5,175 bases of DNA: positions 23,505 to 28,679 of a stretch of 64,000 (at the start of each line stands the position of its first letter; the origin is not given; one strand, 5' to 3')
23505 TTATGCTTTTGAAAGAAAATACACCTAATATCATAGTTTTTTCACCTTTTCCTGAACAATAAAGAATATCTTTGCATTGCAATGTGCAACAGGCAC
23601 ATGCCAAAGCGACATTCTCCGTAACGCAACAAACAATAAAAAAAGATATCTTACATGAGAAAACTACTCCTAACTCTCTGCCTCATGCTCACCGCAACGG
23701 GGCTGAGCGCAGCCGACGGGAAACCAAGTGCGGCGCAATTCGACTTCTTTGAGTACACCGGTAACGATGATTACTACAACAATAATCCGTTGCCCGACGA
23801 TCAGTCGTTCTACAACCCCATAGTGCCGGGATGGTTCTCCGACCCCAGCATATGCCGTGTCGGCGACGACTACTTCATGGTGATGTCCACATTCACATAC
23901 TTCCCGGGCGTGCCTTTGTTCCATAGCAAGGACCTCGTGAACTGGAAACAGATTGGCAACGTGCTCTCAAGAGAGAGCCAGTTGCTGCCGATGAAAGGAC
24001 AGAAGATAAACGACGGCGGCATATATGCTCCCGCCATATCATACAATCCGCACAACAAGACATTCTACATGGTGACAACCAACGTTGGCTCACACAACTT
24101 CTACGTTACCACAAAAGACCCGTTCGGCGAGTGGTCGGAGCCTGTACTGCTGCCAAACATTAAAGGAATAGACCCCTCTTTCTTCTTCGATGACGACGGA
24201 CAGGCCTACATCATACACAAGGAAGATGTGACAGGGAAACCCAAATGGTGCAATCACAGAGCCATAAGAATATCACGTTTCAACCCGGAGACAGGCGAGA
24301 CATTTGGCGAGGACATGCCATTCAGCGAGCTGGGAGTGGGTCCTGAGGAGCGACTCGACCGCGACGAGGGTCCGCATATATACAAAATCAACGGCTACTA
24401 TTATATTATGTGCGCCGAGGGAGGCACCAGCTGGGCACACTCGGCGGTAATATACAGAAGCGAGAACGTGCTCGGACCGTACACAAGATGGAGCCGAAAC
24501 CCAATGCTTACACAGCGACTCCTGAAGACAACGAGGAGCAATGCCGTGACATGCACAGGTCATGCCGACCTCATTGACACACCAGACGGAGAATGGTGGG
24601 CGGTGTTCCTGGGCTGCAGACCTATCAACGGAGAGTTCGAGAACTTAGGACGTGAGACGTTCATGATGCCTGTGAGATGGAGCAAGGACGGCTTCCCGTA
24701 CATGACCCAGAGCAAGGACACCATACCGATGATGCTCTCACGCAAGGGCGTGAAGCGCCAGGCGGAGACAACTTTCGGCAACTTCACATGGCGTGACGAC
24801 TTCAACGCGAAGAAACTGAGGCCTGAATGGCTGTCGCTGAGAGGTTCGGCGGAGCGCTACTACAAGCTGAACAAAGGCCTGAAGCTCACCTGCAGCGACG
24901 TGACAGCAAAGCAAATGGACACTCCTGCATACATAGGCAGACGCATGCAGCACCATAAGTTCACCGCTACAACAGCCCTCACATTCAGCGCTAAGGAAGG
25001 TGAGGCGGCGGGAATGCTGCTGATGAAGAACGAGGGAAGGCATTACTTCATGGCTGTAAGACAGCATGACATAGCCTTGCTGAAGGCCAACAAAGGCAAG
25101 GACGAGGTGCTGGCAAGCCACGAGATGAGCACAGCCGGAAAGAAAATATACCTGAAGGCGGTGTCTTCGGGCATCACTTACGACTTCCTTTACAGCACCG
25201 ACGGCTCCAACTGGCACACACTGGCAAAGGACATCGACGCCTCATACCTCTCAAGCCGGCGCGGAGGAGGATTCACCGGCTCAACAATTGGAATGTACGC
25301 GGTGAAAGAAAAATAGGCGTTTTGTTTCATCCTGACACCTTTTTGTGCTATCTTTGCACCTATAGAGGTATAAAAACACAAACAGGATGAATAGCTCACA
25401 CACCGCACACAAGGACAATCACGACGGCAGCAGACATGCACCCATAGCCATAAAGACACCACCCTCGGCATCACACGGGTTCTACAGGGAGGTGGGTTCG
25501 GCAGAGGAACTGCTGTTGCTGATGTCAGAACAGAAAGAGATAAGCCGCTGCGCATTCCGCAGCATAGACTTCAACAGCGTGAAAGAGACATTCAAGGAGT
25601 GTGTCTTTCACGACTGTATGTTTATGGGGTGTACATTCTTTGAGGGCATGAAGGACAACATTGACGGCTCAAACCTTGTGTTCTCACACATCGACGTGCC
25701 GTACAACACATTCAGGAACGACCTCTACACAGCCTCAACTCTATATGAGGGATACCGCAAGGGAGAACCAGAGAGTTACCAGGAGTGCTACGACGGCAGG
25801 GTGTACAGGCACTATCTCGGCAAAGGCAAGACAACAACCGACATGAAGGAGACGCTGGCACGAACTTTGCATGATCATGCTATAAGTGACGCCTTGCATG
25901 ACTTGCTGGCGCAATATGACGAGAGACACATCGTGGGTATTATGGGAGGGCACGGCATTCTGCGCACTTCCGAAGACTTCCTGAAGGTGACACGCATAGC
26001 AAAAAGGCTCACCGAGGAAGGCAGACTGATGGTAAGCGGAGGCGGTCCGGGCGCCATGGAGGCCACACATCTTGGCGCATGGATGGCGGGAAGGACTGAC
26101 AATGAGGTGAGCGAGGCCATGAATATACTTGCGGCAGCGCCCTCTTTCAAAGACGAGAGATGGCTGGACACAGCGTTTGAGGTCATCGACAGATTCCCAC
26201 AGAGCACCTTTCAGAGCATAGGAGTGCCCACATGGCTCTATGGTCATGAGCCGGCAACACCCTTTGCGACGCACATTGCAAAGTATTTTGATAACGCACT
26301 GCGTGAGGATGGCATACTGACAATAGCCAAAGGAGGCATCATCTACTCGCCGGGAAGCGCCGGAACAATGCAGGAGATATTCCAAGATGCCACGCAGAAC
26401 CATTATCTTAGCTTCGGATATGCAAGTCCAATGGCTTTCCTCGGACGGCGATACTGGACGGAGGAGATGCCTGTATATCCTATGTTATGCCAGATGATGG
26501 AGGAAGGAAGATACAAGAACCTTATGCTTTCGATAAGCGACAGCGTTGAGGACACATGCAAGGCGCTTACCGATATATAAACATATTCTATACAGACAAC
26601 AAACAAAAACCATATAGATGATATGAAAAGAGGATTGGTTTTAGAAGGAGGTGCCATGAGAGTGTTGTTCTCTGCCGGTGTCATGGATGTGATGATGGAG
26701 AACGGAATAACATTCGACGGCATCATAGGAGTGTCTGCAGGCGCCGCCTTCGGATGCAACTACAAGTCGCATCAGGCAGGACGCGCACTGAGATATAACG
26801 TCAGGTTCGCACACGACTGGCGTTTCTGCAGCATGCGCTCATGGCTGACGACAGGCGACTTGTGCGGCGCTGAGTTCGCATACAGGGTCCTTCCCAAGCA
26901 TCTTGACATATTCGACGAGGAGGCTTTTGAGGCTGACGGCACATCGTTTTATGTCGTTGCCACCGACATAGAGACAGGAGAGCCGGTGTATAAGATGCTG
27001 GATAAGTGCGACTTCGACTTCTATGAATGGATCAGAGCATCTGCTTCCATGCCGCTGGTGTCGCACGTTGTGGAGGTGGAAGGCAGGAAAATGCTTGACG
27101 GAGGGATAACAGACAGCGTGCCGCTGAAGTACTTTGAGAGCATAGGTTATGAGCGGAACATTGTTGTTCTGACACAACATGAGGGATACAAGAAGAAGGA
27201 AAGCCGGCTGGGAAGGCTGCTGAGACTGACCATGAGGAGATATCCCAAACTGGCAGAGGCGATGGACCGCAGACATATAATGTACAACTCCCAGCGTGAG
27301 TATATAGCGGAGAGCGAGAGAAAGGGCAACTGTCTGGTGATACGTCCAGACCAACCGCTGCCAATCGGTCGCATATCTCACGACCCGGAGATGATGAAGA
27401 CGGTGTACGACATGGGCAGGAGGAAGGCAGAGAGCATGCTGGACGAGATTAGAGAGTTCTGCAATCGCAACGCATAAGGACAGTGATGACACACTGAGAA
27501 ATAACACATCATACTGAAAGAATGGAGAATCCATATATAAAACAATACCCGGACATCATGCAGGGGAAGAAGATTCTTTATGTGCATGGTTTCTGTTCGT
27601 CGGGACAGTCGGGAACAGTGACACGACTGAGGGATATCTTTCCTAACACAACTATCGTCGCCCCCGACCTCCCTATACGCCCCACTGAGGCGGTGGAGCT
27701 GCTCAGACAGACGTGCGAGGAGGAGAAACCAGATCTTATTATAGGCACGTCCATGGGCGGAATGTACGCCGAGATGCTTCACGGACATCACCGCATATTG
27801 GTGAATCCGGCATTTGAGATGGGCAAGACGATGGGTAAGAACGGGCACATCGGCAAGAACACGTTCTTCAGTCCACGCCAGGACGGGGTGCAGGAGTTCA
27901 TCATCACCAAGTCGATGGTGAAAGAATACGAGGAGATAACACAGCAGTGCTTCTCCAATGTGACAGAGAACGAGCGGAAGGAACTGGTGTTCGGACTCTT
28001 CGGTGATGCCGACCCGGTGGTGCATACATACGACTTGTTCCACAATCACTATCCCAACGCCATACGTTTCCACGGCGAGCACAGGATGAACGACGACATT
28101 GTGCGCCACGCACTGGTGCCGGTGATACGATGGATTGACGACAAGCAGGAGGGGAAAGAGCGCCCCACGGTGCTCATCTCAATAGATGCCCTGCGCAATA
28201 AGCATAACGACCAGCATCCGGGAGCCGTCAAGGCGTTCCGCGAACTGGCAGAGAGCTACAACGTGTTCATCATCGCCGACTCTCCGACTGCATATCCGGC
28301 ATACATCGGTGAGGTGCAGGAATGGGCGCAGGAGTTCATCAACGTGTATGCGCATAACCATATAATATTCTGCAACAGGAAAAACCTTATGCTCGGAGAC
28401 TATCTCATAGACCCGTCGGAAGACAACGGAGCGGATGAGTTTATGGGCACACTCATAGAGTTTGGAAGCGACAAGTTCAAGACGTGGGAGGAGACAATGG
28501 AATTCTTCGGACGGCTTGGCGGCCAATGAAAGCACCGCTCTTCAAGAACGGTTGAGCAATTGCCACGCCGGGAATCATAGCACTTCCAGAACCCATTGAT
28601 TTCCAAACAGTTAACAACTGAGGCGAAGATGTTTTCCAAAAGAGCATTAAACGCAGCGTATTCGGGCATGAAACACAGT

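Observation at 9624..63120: Dispersed family of exact 22-bp-register tandem arrays occupies at least nine intergenic regions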

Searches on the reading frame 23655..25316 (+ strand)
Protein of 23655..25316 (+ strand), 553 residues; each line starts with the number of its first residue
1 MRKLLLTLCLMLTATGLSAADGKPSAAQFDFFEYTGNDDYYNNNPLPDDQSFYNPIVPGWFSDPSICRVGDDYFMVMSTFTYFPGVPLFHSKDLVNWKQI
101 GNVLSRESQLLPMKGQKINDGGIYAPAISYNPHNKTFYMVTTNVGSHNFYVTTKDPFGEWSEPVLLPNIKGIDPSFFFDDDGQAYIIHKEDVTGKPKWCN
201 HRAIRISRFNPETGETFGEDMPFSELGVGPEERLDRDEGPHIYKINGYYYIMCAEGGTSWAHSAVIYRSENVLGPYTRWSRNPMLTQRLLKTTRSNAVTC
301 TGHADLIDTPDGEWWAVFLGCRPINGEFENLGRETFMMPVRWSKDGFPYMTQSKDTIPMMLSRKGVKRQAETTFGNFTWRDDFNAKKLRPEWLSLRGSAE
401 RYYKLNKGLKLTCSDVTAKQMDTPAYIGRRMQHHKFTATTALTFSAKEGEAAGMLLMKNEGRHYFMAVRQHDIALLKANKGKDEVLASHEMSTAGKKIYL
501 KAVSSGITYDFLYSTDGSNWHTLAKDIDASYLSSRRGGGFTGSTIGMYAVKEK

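Call 19: search_protein_families(library=pfam, proteins=[window:23655-25316:+])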
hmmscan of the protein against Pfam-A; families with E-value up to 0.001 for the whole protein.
window:23655-25316:+ (553 aa): 3 families
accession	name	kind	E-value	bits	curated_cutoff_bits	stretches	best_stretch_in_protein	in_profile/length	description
PF04616.20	Glyco_hydro_43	-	9.4e-80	268.5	32.2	1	53-348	2-288/288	Glycosyl hydrolases family 43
PF17851.8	GH43_C2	-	4e-40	138.2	22.7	1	380-552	1-187/203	Beta xylosidase C-terminal Concanavalin A-like domain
PF00251.26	Glyco_hydro_32N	-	0.00097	19.2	22.1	0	61-108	131-180/307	Glycosyl hydrolases family 32 N-terminal domain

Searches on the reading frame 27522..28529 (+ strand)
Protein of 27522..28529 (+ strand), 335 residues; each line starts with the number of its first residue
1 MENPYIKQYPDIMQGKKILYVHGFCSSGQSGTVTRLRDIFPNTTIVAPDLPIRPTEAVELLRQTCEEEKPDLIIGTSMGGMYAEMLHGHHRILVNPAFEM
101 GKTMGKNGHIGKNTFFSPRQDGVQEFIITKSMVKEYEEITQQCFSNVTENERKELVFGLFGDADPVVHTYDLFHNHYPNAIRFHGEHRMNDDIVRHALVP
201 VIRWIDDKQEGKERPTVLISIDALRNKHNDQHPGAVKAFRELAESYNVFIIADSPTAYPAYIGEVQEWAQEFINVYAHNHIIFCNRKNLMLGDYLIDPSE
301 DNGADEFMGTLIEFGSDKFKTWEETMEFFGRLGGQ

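Call 20: search_protein_families(library=pfam, proteins=[window:27522-28529:+])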
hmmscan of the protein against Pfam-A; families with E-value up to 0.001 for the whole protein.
window:27522-28529:+ (335 aa): 3 families
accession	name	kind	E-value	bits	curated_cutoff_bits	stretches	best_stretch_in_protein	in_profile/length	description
PF05728.18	UPF0227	-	1.2e-11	45.3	21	1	17-125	1-116/187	Uncharacterised protein family (UPF0227)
PF06941.18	NT5C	-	4.8e-08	33.5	24.8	1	233-316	70-152/180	5' nucleotidase, deoxy (Pyrimidine), cytosolic type C protein (NT5C)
PF12697.13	Abhydrolase_6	-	0.00059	21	26.3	1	18-103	1-101/217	Alpha/beta hydrolase family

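Call 42: find_encoding_contigs(protein=window:27522-28529:+, flank=10000, max_places=10)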
Protein window:27522-28529:+ (335 aa): 23 contigs read that carry it; 10 places shown.
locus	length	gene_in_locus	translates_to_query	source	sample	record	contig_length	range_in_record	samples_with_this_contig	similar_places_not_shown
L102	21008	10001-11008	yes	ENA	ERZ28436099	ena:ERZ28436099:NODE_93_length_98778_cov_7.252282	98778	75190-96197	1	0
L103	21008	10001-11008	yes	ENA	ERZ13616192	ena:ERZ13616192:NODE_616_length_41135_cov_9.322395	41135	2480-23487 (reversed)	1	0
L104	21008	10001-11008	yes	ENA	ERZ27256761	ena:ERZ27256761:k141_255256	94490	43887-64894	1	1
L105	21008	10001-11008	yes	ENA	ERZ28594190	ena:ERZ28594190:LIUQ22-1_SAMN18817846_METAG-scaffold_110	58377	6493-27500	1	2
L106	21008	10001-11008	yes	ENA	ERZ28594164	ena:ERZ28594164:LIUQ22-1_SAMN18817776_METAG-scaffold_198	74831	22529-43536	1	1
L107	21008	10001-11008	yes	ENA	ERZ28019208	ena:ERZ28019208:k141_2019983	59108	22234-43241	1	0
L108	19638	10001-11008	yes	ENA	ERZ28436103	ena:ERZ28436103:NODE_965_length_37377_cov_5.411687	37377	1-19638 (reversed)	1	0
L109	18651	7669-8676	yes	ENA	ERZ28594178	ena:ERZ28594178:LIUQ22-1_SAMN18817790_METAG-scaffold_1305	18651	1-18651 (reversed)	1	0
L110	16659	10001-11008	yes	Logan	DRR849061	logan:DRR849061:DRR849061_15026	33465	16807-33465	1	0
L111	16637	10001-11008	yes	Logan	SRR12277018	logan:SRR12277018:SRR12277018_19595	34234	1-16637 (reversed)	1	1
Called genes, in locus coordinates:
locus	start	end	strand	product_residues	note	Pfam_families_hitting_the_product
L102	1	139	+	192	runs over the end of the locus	PF00625:Guanylate_kin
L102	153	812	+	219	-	PF01467:CTP_transf_like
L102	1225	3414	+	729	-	PF12437:GSIII_N, PF00120:Gln-synt_C, PF18318:Gln-synt_C-ter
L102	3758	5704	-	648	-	PF02018:CBM_4_9, PF22848:ASD1_dom, PF06964:Alpha-L-AF_C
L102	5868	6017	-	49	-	-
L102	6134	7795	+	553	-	PF22847:Glyco_hydro_43_rel (faint), PF04616:Glyco_hydro_43, PF17851:GH43_C2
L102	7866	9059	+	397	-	PF18306:LDcluster4 (faint)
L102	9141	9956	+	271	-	PF01734:Patatin, PF19890:DUF6363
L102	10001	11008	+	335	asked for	PF05728:UPF0227, PF06941:NT5C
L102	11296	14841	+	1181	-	PF13086:AAA_11, PF13245:AAA_19, PF13086:AAA_11, PF13087:AAA_12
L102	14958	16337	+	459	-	PF00245:Alk_phosphatase, PF01676:Metalloenzyme (faint)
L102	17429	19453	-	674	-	PF11412:DsbD_N (weak), PF02683:DsbD_TM, PF13098:Thioredoxin_2, PF13899:Thioredoxin_7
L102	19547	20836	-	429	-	PF03313:SDH_alpha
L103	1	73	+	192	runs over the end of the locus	PF00625:Guanylate_kin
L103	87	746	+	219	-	PF01467:CTP_transf_like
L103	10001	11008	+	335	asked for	PF05728:UPF0227, PF06941:NT5C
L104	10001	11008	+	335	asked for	PF05728:UPF0227, PF06941:NT5C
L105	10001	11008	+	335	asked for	PF05728:UPF0227, PF06941:NT5C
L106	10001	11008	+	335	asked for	PF05728:UPF0227, PF06941:NT5C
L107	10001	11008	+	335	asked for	PF05728:UPF0227, PF06941:NT5C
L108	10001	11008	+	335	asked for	PF05728:UPF0227, PF06941:NT5C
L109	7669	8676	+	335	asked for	PF05728:UPF0227, PF06941:NT5C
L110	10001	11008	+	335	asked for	PF05728:UPF0227, PF06941:NT5C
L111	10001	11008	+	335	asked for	PF05728:UPF0227, PF06941:NT5C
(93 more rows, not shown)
